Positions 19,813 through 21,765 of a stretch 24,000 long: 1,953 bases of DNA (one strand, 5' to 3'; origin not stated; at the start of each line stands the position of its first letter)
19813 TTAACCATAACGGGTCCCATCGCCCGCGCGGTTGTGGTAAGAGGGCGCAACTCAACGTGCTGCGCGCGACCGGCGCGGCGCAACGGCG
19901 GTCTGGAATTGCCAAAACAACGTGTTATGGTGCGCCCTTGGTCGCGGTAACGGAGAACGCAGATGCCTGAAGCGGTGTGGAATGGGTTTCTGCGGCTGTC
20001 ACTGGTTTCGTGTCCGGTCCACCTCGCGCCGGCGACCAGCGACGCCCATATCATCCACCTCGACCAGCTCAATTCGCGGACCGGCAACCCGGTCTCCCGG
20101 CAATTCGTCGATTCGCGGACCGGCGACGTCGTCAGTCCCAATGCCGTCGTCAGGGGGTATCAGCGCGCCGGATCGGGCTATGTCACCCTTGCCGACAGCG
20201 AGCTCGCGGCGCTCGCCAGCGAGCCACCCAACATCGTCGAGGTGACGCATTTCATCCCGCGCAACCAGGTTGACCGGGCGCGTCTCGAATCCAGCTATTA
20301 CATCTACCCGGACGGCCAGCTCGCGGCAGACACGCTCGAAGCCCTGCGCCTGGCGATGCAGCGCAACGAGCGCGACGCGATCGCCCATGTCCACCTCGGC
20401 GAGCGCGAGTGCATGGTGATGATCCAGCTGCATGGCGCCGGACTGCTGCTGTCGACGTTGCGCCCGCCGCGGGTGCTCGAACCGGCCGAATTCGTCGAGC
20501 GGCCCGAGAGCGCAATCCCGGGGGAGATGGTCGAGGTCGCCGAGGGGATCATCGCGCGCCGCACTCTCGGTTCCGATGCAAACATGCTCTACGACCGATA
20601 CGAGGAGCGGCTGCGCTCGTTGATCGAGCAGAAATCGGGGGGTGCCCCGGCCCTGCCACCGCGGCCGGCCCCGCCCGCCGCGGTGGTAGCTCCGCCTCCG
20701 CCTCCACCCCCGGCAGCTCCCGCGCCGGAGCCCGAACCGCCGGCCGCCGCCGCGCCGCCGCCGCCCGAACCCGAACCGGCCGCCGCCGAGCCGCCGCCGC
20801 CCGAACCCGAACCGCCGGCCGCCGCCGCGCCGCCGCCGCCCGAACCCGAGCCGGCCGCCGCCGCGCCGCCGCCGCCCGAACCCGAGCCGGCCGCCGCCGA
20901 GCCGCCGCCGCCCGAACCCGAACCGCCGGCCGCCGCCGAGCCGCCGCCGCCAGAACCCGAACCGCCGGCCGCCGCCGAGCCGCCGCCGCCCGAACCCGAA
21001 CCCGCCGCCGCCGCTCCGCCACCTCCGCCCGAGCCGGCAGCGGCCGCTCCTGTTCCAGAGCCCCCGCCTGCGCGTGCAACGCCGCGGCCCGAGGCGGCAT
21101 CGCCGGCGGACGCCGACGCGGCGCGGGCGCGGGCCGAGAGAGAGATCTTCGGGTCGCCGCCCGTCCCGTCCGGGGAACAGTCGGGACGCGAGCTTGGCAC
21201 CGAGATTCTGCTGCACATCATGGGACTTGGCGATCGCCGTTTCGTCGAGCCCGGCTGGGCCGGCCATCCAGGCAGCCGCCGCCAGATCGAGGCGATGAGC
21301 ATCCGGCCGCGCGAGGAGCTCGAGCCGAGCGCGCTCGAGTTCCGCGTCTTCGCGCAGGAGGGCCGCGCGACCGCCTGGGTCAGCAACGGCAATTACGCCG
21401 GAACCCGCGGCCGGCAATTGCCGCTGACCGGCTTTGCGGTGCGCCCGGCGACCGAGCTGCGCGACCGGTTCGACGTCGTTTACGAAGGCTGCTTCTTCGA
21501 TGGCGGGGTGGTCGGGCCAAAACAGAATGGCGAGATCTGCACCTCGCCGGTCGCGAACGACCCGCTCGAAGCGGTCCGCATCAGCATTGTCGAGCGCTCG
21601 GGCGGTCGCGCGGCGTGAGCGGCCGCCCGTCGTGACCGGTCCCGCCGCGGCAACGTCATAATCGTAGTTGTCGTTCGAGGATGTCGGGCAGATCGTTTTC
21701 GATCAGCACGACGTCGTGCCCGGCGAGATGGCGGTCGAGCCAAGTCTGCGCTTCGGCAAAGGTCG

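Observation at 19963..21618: Atypical Ku: Ku core, hypervariable-looking Pro/Ala linker and C-terminal triple ChW-like repeat, with no LigD nearby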

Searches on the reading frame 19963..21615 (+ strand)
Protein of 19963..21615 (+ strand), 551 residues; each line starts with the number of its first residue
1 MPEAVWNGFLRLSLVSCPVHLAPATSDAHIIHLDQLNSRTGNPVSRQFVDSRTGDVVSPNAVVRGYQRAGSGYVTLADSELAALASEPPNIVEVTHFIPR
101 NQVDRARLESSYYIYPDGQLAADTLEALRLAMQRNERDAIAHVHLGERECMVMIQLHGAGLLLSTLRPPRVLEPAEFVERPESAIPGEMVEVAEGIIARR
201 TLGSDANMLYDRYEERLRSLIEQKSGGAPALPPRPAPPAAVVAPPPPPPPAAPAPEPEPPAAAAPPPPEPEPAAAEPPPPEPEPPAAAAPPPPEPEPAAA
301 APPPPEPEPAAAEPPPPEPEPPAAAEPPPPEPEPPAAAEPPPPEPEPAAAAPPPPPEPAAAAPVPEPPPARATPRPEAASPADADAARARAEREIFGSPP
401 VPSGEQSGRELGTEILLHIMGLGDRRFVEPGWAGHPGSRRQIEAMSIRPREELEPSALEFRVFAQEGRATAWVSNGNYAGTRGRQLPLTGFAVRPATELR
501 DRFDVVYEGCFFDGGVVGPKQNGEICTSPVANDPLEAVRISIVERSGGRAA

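Call 3: search_protein_families(library=pfam, proteins=[window:19963-21615:+], max_evalue=1)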
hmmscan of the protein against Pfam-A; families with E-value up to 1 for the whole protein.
window:19963-21615:+ (551 aa): 3 families
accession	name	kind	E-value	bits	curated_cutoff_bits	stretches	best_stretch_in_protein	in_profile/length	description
PF02735.22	Ku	-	1.5e-27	97.1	25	1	12-167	2-167/190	Ku70/Ku80 beta-barrel domain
PF07538.16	ChW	-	3.8e-06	27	22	1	471-493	9-31/35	Clostridial hydrophobic W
PF08753.17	NikR_C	-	0.34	11.6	22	1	139-160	32-53/77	NikR C terminal nickel binding domain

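Call 4: search_protein_families(library=ncbifam, proteins=[window:19963-21615:+], max_evalue=1)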
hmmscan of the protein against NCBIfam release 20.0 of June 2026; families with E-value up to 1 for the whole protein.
window:19963-21615:+ (551 aa): 1 family
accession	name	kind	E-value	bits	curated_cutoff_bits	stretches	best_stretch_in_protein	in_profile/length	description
TIGR02772.2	Ku_bact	equivalog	3.4e-50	170.9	150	1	4-229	2-229/259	non-homologous end joining protein Ku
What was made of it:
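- Identity: Pfam and NCBIfam Ku are above cut-off (calls 3, 4).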

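Call 40: find_homologous_proteins(query=window:19963-21615:+, max_evalue=1e-10)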
Query window:19963-21615:+ (551 aa): 117 proteins with E <= 1e-10 among 8000 candidates.
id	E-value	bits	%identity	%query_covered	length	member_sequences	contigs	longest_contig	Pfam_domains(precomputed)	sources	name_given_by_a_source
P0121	0.0e+0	1174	100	100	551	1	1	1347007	PF07538.17,PF02735.23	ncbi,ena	-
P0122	1.8e-233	795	74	42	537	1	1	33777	PF07538.17,PF02735.23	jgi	jgi:DNA end-binding protein Ku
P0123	4.1e-217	741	62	99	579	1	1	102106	PF02735.23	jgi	jgi:DNA end-binding protein Ku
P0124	1.5e-210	719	72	41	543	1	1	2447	PF07538.17,PF02735.23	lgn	-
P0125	1.5e-210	719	86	30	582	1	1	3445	PF02735.23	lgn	-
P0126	2.4e-207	708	72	41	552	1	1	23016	PF02735.23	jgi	jgi:Ku protein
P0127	6.6e-206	704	62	55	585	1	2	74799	PF02735.23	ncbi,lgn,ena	-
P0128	3.1e-205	701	70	42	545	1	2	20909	PF07538.17,PF02735.23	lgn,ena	-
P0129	1.3e-203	696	68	41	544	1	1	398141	PF07538.17,PF02735.23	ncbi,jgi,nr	ncbi:MAG TPA: Ku protein [Stellaceae bacterium]|jgi:DNA end-binding protein Ku|nr:Ku protein [Stella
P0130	2.0e-203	695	72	42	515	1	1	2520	PF02735.23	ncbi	-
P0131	2.5e-201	689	73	43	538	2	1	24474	PF07538.17,PF02735.23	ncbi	-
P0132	9.1e-200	683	64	41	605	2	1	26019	PF02735.23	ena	-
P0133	3.1e-197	675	68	50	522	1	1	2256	PF07538.17,PF02735.23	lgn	-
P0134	7.5e-176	604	65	42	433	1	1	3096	PF02735.23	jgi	jgi:DNA end-binding protein Ku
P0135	1.0e-173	597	56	41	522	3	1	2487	PF07538.17,PF02735.23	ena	-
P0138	2.5e-165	570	92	30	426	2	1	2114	PF07538.17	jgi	jgi:hypothetical protein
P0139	4.3e-164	566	77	25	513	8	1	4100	PF07538.17,PF02735.23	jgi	jgi:DNA end-binding protein Ku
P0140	9.4e-164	564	57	41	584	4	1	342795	PF07538.17,PF02735.23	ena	-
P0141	3.5e-162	559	78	25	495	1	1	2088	PF07538.17,PF02735.23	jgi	jgi:DNA end-binding protein Ku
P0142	1.6e-161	557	47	52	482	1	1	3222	PF07538.17,PF02735.23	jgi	jgi:DNA end-binding protein Ku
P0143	1.9e-161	557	-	-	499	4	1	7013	PF07538.17,PF02735.23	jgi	jgi:DNA end-binding protein Ku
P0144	3.0e-161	556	52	48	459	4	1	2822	PF07538.17,PF02735.23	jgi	jgi:DNA end-binding protein Ku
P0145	4.1e-161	556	78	25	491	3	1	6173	PF07538.17,PF02735.23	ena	-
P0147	2.6e-160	553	62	36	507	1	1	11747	PF07538.17,PF02735.23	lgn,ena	-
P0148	6.6e-160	552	49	49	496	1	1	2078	PF07538.17,PF02735.23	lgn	-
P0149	2.4e-159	550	53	41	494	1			PF07538.17,PF02735.23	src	-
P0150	5.1e-159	549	49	41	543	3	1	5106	PF07538.17,PF02735.23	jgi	-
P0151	2.8e-158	546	55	41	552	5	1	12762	PF07538.17,PF02735.23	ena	-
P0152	3.5e-158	546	51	54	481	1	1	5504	PF07538.17,PF02735.23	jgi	jgi:DNA end-binding protein Ku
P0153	4.6e-158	546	48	51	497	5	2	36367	PF07538.17,PF02735.23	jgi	jgi:DNA end-binding protein Ku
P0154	8.4e-158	545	76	25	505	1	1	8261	PF07538.17,PF02735.23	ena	-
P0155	1.9e-157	544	51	42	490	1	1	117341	PF07538.17,PF02735.23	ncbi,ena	-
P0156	2.2e-157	543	-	-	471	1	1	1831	PF07538.17,PF02735.23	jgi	jgi:DNA end-binding protein Ku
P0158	5.6e-157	542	67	36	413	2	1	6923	PF07538.17,PF02735.23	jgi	jgi:DNA end-binding protein Ku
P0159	1.4e-156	541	-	-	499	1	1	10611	PF07538.17,PF02735.23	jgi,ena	-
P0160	1.9e-156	540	51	42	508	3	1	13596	PF07538.17,PF02735.23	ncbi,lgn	ncbi:MAG: Ku protein [Stellaceae bacterium]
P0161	2.3e-156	540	76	26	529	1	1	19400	PF07538.17,PF02735.23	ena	-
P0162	2.6e-156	540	-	-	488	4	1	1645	PF07538.17,PF02735.23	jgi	jgi:DNA end-binding protein Ku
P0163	3.5e-156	539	-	-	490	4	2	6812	PF07538.17,PF02735.23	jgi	jgi:DNA end-binding protein Ku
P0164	4.3e-156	539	57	37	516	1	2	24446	PF07538.17,PF02735.23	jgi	jgi:DNA end-binding protein Ku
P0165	5.3e-156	539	53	41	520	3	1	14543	PF07538.17,PF02735.23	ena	-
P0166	7.8e-156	538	55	42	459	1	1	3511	PF07538.17,PF02735.23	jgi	jgi:DNA end-binding protein Ku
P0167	8.0e-156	538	79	25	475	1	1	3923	PF07538.17,PF02735.23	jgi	jgi:DNA end-binding protein Ku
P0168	9.5e-156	538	55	41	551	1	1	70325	PF07538.17,PF02735.23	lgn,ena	-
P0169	2.8e-155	536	46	53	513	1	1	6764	PF07538.17,PF02735.23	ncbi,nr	ncbi:MAG TPA: Ku protein [Stellaceae bacterium]|nr:Ku protein [Stellaceae bacterium]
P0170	4.2e-155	536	-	-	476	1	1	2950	PF07538.17,PF02735.23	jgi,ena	-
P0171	7.1e-155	535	54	43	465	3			PF07538.17,PF02735.23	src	-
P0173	2.3e-154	533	52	42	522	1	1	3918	PF07538.17,PF02735.23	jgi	jgi:DNA end-binding protein Ku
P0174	9.0e-154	532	79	25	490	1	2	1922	PF07538.17,PF02735.23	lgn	-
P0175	9.7e-154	531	52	41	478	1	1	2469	PF07538.17,PF02735.23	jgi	jgi:DNA end-binding protein Ku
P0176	1.2e-153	531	45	42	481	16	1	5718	PF07538.17,PF02735.23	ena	-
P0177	3.7e-153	530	47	53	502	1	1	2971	PF07538.17,PF02735.23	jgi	jgi:DNA end-binding protein Ku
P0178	7.7e-153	528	50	41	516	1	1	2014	PF07538.17,PF02735.23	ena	-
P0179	7.8e-153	528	-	-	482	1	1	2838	PF07538.17,PF02735.23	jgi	-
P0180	9.5e-153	528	46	61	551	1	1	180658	PF07538.17,PF02735.23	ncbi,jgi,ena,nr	ncbi:MAG: Ku protein [Alphaproteobacteria bacterium]|nr:Ku protein [Alphaproteobacteria bacterium]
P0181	1.0e-152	528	46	56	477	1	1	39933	PF07538.17,PF02735.23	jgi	jgi:DNA end-binding protein Ku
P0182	1.1e-152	528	78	25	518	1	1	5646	PF07538.17,PF02735.23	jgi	jgi:DNA end-binding protein Ku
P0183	1.4e-152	528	49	99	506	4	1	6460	PF07538.17,PF02735.23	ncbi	-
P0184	1.8e-152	527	77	25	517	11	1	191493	PF07538.17,PF02735.23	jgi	jgi:DNA end-binding protein Ku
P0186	3.6e-152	526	57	39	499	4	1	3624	PF07538.17,PF02735.23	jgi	jgi:DNA end-binding protein Ku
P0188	1.5e-151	524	57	41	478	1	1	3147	PF07538.17,PF02735.23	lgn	-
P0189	7.0e-151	522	51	41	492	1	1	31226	PF07538.17,PF02735.23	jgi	jgi:DNA end-binding protein Ku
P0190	1.4e-150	521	56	44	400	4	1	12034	PF07538.17,PF02735.23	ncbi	-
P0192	1.4e-149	518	59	41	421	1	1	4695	PF07538.17,PF02735.23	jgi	jgi:DNA end-binding protein Ku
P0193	3.2e-149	517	65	31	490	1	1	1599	PF07538.17,PF02735.23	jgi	jgi:DNA end-binding protein Ku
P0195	4.2e-148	513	48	99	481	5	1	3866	PF07538.17,PF02735.23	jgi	jgi:DNA end-binding protein Ku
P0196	2.4e-146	507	83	25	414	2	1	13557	PF07538.17,PF02735.23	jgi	jgi:DNA end-binding protein Ku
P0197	5.2e-146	506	49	46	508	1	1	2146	PF07538.17,PF02735.23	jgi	jgi:DNA end-binding protein Ku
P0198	2.2e-145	504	77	25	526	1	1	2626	PF07538.17,PF02735.23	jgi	jgi:DNA end-binding protein Ku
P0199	6.0e-145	502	77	26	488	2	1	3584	PF07538.17,PF02735.23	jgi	jgi:DNA end-binding protein Ku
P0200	2.6e-144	500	46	52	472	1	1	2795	PF07538.17,PF02735.23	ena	-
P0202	3.9e-144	500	87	29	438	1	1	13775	PF07538.17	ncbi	-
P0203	1.0e-143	498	77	25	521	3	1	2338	PF07538.17,PF02735.23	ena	-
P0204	2.2e-143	497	76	25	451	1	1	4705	PF07538.17,PF02735.23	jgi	jgi:DNA end-binding protein Ku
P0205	2.6e-143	497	78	25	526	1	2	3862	PF07538.17,PF02735.23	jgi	jgi:DNA end-binding protein Ku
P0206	8.3e-143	495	76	25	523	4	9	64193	PF07538.17,PF02735.23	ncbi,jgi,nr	ncbi:MAG TPA: Ku protein [Stellaceae bacterium]|jgi:DNA end-binding protein Ku|nr:Ku protein [Stella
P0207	4.9e-142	493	77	25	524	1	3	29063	PF07538.17,PF02735.23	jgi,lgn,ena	jgi:DNA end-binding protein Ku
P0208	1.9e-141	491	81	25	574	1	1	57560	PF07538.17,PF02735.23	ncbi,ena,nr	ncbi:MAG: hypothetical protein JO038_01255 [Alphaproteobacteria bacterium]|nr:hypothetical protein [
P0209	5.7e-141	489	43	59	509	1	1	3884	PF07538.17,PF02735.23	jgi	jgi:DNA end-binding protein Ku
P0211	2.9e-138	480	78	25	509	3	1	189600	PF07538.17,PF02735.23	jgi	jgi:Ku protein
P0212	6.2e-135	469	48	40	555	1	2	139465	PF07538.17,PF02735.23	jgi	jgi:DNA end-binding protein Ku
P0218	1.7e-118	415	75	26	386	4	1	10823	PF02735.23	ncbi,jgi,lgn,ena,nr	ncbi:MAG TPA: Ku protein [Stellaceae bacterium]|nr:Ku protein [Stellaceae bacterium]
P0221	3.0e-117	411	86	25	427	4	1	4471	PF07538.17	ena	-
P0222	1.2e-116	409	45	99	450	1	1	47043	PF07538.17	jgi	jgi:hypothetical protein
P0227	1.2e-95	340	-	-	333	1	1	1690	PF07538.17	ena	-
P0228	2.4e-94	335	75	25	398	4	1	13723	PF07538.17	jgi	jgi:hypothetical protein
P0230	1.8e-87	313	44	75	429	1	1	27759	PF07538.17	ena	-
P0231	1.9e-87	313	77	25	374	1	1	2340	PF07538.17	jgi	jgi:hypothetical protein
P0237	1.3e-48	184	41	41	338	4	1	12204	PF02735.23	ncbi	-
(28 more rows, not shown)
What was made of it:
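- More than 100 full-length fusions are on record (call 40).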

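Call 43: find_encoding_contigs(protein=P0121, flank=10000, max_places=2)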
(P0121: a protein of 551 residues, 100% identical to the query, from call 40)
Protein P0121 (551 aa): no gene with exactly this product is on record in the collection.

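Call 53: find_encoding_contigs(protein=P0237, flank=6000, max_places=3)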
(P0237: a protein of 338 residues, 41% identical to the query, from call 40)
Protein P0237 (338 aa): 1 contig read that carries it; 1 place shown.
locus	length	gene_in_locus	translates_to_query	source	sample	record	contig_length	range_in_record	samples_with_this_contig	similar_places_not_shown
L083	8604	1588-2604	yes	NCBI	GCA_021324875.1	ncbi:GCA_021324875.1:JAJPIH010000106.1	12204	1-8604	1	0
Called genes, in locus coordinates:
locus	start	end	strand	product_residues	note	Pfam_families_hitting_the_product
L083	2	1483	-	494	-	?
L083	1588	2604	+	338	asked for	PF02735:Ku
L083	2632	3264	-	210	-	PF20408:Abhydrolase_11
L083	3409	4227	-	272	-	PF01073:3Beta_HSD, PF01370:Epimerase, PF04321:RmlD_sub_bind, PF07993:NAD_binding_4 (weak), PF16363:GDP_Man_Dehyd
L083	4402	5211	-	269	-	PF01261:AP_endonuc_2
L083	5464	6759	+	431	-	PF07005:SBD_N, PF17042:NBD_C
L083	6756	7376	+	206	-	PF00596:Aldolase_II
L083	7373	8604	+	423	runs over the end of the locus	PF13433:Peripla_BP_5, PF13458:Peripla_BP_6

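Call 54: find_encoding_contigs(protein=P0129, flank=10000, max_places=2)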
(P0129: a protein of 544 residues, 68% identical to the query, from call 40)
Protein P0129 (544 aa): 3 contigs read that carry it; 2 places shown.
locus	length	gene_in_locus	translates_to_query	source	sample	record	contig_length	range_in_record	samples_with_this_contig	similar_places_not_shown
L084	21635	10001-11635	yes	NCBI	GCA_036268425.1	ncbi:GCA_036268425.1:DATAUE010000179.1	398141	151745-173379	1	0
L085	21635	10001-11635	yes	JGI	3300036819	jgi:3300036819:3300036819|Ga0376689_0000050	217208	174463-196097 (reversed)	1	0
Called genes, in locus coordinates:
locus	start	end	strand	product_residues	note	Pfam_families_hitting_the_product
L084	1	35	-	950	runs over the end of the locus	PF00912:Transgly, PF17092:PCB_OB, PF00905:Transpeptidase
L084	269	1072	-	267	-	PF01694:Rhomboid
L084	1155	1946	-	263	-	PF05690:ThiG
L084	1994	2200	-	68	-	PF02597:ThiS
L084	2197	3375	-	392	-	PF00890:FAD_binding_2, PF01266:DAO, PF07992:Pyr_redox_2 (faint), PF13450:NAD_binding_8 (weak)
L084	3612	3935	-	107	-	PF07978:NIPSNAP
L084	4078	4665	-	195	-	PF03167:UDG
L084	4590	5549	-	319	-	PF24827:AstE_AspA_cat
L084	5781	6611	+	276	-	PF00296:Bac_luciferase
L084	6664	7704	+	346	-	PF00296:Bac_luciferase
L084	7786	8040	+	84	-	PF07704:PSK_trans_fac (weak)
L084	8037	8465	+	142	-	PF01850:PIN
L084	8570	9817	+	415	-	PF00291:PALP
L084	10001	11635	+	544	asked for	PF02735:Ku, PF07538:ChW (faint)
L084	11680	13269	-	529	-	PF08245:Mur_ligase_M, PF02875:Mur_ligase_C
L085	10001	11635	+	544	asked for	PF02735:Ku, PF07538:ChW (faint)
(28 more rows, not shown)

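Call 64: search_protein_families(library=pfam, proteins=[L083:2-1483:-], max_evalue=0.001)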
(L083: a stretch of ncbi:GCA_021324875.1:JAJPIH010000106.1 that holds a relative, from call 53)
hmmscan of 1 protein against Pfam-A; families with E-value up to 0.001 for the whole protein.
L083:2-1483:- (494 aa): 3 families
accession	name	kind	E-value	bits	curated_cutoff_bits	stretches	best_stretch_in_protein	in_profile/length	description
PF13298.12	LigD_N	-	1.6e-45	154.1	31.1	1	36-142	1-107/107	DNA Ligase D 3'-phosphoesterase domain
PF01068.26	DNA_ligase_A_M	-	2e-23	83.6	26.2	1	252-421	19-204/204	ATP dependent DNA ligase domain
PF04679.21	DNA_ligase_A_C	-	6.2e-12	46.2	27.5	1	442-490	4-51/94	ATP dependent DNA ligase C terminal region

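Call 65: find_homologous_proteins(query=L083:2-1483:-, max_evalue=1e-20)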
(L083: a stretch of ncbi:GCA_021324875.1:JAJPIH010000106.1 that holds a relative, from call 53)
Query L083:2-1483:- (494 aa): 7999 proteins with E <= 1e-20 among 8000 candidates; the best 120 are listed.
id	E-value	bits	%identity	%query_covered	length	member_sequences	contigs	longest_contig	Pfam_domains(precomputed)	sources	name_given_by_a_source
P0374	9.7e-266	900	80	100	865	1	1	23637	PF21686.4,PF01068.27,PF13298.13,PF04679.22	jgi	jgi:bifunctional non-homologous end joining protein LigD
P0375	9.4e-253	858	77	100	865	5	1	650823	PF21686.4,PF01068.27,PF13298.13,PF04679.22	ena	-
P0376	5.6e-252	855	78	100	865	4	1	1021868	PF21686.4,PF01068.27,PF13298.13,PF04679.22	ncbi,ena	-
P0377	1.3e-250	850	77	100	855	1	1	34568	PF21686.4,PF01068.27,PF13298.13,PF04679.22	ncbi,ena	-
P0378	7.9e-250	848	76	100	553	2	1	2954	PF01068.27,PF13298.13,PF04679.22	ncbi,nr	ncbi:MAG: non-homologous end-joining DNA ligase, partial [Alphaproteobacteria bacterium]|nr:non-homo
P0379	3.9e-249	846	77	99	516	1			PF01068.27,PF13298.13,PF04679.22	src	-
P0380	4.4e-248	842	77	100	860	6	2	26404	PF21686.4,PF01068.27,PF13298.13,PF04679.22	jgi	jgi:bifunctional non-homologous end joining protein LigD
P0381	3.6e-246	836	75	100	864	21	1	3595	PF21686.4,PF01068.27,PF13298.13,PF04679.22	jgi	jgi:bifunctional non-homologous end joining protein LigD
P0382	4.9e-246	835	76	100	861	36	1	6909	PF01896.26,PF21686.4,PF01068.27,PF13298.13,PF04679.22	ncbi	-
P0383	1.5e-245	834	76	100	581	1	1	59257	PF01068.27,PF13298.13,PF04679.22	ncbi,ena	-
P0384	1.6e-245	834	76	100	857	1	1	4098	PF21686.4,PF01068.27,PF13298.13,PF04679.22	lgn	-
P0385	6.1e-245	832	77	100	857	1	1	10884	PF21686.4,PF01068.27,PF13298.13,PF04679.22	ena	-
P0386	1.2e-244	831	75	100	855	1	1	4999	PF21686.4,PF01068.27,PF13298.13,PF04679.22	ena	-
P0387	1.3e-244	831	75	100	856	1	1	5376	PF21686.4,PF01068.27,PF13298.13,PF04679.22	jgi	-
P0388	1.7e-244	830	76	100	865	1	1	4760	PF01896.26,PF21686.4,PF01068.27,PF13298.13,PF04679.22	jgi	jgi:bifunctional non-homologous end joining protein LigD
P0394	4.5e-239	812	75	100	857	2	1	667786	PF01896.26,PF21686.4,PF01068.27,PF13298.13,PF04679.22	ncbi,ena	-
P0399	2.2e-233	794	72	100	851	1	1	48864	PF21686.4,PF01068.27,PF13298.13,PF04679.22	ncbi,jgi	ncbi:MAG TPA: DNA ligase D [Stellaceae bacterium]|jgi:bifunctional non-homologous end joining protei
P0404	5.3e-229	779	72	100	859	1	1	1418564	PF21686.4,PF01068.27,PF13298.13,PF04679.22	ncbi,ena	-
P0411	1.9e-225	767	70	100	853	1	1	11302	PF21686.4,PF01068.27,PF13298.13,PF04679.22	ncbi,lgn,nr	ncbi:MAG TPA: DNA ligase D [Stellaceae bacterium]|nr:DNA ligase D [Stellaceae bacterium]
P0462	5.0e-199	680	66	98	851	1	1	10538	PF21686.4,PF01068.27,PF13298.13,PF04679.22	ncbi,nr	ncbi:MAG TPA: DNA ligase D [Stellaceae bacterium]|nr:DNA ligase D [Stellaceae bacterium]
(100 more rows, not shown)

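Call 66: find_encoding_contigs(protein=P0399, flank=5000, max_places=2)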
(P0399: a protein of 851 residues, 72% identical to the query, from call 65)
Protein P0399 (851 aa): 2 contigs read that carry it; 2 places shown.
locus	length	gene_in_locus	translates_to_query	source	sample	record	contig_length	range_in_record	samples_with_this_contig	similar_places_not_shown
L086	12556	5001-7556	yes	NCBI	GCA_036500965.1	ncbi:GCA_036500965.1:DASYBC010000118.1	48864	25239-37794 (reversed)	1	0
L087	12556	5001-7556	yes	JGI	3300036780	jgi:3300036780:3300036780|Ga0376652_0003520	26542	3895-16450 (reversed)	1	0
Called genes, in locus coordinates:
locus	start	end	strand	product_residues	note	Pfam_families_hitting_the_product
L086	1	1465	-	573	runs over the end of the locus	PF03460:NIR_SIR_ferr, PF01077:NIR_SIR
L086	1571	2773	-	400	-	PF01053:Cys_Met_Meta_PP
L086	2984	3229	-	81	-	PF01738:DLH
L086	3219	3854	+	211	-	PF20408:Abhydrolase_11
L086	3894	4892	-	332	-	PF02735:Ku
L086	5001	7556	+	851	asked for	PF13298:LigD_N, PF01068:DNA_ligase_A_M, PF04679:DNA_ligase_A_C, PF21686:LigD_Prim-Pol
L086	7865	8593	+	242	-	PF00497:SBP_bac_3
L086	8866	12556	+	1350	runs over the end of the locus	PF09924:LPG_synthase_C, PF06057:VirJ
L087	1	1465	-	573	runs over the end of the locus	PF03460:NIR_SIR_ferr, PF01077:NIR_SIR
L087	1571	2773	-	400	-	PF01053:Cys_Met_Meta_PP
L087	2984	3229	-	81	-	PF01738:DLH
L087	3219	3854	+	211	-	PF20408:Abhydrolase_11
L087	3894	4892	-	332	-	PF02735:Ku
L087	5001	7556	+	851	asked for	PF13298:LigD_N, PF01068:DNA_ligase_A_M, PF04679:DNA_ligase_A_C, PF21686:LigD_Prim-Pol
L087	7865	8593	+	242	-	PF00497:SBP_bac_3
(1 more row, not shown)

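Call 67: find_encoding_contigs(protein=P0411, flank=5000, max_places=2)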
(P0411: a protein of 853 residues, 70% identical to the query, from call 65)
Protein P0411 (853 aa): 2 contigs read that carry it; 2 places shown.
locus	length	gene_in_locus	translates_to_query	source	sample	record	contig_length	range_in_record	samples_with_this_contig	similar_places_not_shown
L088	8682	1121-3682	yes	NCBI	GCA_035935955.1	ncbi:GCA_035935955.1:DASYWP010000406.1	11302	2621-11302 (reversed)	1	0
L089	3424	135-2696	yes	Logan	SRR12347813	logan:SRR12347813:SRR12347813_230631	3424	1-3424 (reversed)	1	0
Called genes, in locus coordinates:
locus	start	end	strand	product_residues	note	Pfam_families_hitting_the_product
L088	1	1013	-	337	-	PF02735:Ku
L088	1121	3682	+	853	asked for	PF13298:LigD_N, PF01068:DNA_ligase_A_M, PF04679:DNA_ligase_A_C, PF21686:LigD_Prim-Pol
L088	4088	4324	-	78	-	-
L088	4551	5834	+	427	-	PF15632:ATPgrasp_Ter (weak)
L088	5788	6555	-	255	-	PF00106:adh_short, PF08659:KR, PF13561:adh_short_C2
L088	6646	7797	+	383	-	-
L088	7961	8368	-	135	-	PF04828:GFA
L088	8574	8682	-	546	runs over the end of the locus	PF00118:Cpn60_TCP1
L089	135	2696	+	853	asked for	PF13298:LigD_N, PF01068:DNA_ligase_A_M, PF04679:DNA_ligase_A_C, PF21686:LigD_Prim-Pol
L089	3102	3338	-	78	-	-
